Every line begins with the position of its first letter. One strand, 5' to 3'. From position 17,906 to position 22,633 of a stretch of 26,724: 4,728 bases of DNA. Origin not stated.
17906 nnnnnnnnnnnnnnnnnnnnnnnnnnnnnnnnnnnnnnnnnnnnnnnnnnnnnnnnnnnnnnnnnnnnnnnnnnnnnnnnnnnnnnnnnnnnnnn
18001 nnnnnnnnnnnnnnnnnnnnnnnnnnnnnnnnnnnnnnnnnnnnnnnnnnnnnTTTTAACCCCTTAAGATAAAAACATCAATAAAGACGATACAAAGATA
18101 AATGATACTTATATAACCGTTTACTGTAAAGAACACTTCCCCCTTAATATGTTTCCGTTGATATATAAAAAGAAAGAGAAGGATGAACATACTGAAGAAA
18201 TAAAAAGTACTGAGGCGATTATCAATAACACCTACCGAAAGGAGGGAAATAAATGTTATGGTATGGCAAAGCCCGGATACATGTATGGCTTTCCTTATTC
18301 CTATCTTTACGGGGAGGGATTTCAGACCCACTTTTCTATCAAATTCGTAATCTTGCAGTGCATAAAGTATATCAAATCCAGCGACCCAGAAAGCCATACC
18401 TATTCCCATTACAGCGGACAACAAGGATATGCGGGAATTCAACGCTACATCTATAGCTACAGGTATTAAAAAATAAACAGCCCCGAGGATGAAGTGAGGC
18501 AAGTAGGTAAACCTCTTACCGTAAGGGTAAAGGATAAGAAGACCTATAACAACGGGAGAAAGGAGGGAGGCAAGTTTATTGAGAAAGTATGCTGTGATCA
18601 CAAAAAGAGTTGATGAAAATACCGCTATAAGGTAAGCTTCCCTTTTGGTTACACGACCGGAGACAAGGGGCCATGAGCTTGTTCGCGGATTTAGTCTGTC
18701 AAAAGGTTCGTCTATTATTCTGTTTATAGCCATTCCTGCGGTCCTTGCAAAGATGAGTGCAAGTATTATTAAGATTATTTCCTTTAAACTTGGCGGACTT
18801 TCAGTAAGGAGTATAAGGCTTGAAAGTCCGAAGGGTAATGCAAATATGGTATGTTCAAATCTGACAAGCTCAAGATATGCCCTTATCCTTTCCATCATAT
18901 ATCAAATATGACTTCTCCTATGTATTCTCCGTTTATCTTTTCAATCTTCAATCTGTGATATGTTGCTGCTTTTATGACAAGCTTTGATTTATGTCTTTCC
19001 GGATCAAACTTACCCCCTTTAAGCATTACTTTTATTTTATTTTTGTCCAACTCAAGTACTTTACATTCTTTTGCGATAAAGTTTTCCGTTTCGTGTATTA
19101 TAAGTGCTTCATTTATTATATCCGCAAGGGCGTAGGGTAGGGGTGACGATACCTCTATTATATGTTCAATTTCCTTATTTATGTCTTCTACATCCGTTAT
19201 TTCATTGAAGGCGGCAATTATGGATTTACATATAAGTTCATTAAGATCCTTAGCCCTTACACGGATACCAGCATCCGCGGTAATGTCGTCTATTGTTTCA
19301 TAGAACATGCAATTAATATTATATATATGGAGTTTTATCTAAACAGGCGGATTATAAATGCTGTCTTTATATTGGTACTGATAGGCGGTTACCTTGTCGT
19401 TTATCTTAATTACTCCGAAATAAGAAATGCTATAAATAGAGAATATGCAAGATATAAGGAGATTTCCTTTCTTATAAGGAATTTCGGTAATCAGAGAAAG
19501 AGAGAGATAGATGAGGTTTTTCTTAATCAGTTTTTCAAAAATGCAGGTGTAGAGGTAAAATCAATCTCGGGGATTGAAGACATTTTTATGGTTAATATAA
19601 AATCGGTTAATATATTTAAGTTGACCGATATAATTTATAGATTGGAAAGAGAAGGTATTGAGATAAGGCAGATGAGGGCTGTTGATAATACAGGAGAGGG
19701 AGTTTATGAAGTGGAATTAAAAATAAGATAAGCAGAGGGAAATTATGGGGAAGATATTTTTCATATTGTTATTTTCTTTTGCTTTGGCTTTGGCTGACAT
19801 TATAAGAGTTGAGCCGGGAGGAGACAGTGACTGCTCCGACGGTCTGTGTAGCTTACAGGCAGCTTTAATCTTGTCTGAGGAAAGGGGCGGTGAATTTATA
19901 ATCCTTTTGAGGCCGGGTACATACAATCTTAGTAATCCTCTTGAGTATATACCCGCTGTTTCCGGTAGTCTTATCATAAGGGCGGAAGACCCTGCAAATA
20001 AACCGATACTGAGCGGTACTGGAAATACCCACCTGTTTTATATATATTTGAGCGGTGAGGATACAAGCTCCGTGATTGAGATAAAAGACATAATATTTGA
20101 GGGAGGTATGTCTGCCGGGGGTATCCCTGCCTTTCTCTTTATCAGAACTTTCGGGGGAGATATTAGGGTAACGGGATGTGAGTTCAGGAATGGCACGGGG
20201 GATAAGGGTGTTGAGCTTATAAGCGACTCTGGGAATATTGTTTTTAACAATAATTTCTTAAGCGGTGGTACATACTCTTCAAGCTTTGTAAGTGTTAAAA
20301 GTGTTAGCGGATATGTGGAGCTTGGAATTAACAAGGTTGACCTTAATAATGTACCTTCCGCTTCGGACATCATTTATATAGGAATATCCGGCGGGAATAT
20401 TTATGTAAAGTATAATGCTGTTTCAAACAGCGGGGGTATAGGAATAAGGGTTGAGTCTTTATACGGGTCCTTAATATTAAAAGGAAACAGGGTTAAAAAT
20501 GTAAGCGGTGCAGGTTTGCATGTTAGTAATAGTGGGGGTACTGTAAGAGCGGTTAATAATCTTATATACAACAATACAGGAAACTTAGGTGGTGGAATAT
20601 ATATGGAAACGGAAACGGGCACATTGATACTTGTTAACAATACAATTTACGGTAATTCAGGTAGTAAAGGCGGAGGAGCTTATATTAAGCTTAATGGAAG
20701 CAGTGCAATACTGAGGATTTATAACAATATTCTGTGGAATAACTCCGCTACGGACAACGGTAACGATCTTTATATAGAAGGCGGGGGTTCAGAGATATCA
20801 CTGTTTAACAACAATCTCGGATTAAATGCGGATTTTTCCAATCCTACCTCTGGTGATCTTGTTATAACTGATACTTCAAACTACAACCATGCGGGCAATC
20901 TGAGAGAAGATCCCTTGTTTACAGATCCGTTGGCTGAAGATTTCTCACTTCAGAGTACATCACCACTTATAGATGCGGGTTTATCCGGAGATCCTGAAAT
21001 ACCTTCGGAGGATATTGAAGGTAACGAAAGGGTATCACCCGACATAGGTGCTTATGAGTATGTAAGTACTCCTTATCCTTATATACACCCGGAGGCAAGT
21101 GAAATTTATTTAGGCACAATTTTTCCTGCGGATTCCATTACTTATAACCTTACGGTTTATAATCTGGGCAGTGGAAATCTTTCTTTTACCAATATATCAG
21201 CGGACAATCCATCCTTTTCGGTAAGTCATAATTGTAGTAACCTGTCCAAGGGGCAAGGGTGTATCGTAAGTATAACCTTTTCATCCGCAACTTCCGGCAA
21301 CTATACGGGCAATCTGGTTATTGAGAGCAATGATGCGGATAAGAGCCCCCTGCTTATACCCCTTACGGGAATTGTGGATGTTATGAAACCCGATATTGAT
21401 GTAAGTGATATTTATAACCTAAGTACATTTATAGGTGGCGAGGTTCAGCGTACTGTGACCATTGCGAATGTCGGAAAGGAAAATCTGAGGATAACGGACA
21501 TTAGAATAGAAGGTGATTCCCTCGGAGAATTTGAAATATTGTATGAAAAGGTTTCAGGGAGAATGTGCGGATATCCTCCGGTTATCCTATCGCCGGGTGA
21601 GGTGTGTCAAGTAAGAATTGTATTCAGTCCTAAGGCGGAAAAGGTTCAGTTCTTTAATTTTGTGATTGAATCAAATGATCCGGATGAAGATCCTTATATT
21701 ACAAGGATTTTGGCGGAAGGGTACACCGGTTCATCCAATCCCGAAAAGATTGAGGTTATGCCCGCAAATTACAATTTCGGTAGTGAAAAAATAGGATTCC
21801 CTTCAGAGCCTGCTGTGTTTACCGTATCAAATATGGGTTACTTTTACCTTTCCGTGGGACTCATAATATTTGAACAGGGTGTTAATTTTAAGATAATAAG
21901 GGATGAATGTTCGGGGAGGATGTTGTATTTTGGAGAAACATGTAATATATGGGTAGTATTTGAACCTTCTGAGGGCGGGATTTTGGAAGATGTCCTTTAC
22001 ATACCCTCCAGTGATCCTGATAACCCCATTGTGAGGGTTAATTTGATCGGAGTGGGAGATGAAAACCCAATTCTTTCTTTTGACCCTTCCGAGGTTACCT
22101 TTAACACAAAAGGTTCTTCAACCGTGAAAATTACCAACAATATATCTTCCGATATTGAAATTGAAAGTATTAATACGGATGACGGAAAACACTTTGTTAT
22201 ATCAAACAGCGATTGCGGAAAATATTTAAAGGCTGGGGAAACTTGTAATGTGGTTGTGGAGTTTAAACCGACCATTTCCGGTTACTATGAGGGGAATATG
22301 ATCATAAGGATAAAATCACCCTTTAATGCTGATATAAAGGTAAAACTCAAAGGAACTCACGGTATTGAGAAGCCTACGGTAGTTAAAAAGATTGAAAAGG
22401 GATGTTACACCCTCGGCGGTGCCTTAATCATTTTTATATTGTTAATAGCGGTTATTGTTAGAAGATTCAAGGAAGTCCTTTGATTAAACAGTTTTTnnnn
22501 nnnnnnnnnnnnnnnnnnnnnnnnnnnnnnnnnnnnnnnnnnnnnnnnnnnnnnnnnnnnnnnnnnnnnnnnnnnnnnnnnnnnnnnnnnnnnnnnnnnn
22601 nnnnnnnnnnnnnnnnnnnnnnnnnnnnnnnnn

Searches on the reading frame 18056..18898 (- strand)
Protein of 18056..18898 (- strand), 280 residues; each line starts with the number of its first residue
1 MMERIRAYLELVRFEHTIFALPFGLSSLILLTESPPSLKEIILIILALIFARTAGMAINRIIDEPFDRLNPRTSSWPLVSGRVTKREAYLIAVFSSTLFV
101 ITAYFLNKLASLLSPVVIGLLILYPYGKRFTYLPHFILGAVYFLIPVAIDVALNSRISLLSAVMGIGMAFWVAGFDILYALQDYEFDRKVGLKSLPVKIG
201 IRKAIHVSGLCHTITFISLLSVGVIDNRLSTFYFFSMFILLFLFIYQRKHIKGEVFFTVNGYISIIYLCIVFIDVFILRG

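Call 7: search_protein_families(library=pfam, proteins=[window:18056-18898:-], max_evalue=0.001)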
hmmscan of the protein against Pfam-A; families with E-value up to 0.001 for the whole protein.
window:18056-18898:- (280 aa): 1 family
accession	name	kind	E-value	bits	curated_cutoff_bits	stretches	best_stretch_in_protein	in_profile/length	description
PF01040.23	UbiA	-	1.4e-50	172.3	34.2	1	21-251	2-232/250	UbiA prenyltransferase family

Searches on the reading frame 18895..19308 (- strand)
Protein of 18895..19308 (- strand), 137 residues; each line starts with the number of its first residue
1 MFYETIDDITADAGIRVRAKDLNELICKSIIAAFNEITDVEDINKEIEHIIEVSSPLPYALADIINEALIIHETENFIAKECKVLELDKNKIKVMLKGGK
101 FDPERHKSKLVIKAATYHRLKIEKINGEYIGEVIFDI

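Call 8: search_protein_families(library=pfam, proteins=[window:18895-19308:-], max_evalue=0.001)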
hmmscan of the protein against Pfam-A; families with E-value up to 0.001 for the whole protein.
window:18895-19308:- (137 aa): 1 family
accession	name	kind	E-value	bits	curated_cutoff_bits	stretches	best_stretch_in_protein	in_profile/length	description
PF01951.21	Archease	-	1.4e-29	103.6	25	1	3-137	1-136/136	Archease protein family (MTH1598/TM1083)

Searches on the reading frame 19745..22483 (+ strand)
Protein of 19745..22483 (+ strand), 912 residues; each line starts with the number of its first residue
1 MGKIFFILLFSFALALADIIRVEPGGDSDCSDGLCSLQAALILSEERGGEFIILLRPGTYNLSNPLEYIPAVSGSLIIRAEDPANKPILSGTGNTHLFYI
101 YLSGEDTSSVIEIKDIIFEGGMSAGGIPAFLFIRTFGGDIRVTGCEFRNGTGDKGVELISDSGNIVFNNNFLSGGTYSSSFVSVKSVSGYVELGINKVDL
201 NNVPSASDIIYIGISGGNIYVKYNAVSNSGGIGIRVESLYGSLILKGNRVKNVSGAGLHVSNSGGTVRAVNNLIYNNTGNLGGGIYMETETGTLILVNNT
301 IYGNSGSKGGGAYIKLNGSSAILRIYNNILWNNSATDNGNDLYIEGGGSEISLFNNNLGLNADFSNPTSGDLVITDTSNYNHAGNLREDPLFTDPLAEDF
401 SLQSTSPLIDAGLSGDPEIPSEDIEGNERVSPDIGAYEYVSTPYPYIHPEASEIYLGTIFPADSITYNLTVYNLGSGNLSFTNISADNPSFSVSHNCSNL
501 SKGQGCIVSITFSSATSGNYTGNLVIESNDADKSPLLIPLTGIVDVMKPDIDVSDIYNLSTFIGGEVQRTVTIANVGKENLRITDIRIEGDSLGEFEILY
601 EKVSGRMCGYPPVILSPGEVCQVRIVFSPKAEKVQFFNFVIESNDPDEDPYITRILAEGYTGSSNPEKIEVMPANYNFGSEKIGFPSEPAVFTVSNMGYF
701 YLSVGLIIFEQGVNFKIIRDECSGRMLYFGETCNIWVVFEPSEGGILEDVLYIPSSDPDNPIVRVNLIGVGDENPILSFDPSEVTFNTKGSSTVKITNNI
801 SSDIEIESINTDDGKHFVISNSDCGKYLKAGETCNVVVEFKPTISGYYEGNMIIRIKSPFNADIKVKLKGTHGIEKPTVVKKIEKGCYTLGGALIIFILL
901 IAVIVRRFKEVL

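Call 8: search_protein_families(library=pfam, proteins=[window:19745-22483:+], max_evalue=0.001)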
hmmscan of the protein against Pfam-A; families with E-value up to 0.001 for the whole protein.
window:19745-22483:+ (912 aa): 12 families
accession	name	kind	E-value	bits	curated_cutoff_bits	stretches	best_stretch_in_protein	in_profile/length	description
PF22544.2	HYDIN_VesB_CFA65-like_Ig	-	4.5e-28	97.8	25.5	3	452-535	8-92/100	HYDIN/CFA65/VesB-like, Ig-like domain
PF22073.2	Cep192_D4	-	7.4e-21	74.9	35.5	1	783-871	15-110/112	Cep192 domain 4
PF24507.1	Ig_CFAP65_4th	-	4.5e-11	43.4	27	0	469-542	2-74/76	CFAP65, fourth Ig-like domain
PF07610.17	DUF1573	-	4.6e-10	39.8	26.1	0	450-542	4-96/98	Protein of unknown function (DUF1573)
PF15780.11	ASH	-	1.2e-08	35.4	27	0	775-846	12-80/98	Abnormal spindle-like microcephaly-assoc'd, ASPM-SPD-2-Hydin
PF22066.2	Cep192_D8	-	1.2e-07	32.3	33.5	0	777-870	13-98/101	Cep192 domain 8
PF13229.12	Beta_helix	-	1.7e-06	28.2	25.9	1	138-279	9-139/158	Right handed beta helix region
PF07705.17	CARDB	-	4.3e-06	27.3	22.7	0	458-529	14-86/101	CARDB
PF00635.32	Motile_Sperm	-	5.5e-06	26.7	25.9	0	777-842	2-69/109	MSP (Major sperm protein) domain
PF17161.10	DUF5123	-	1.1e-05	27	35.1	1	296-417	3-111/113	Domain of unknown function (DUF5123)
PF22067.2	Cep192_D3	-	1.5e-05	25.4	27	0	790-870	21-97/99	Cep192 domain 3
PF24771.2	Ig_CFAP74_1st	-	8.3e-05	23.3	29.2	0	793-855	22-85/97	CFAP74 first Ig-like domain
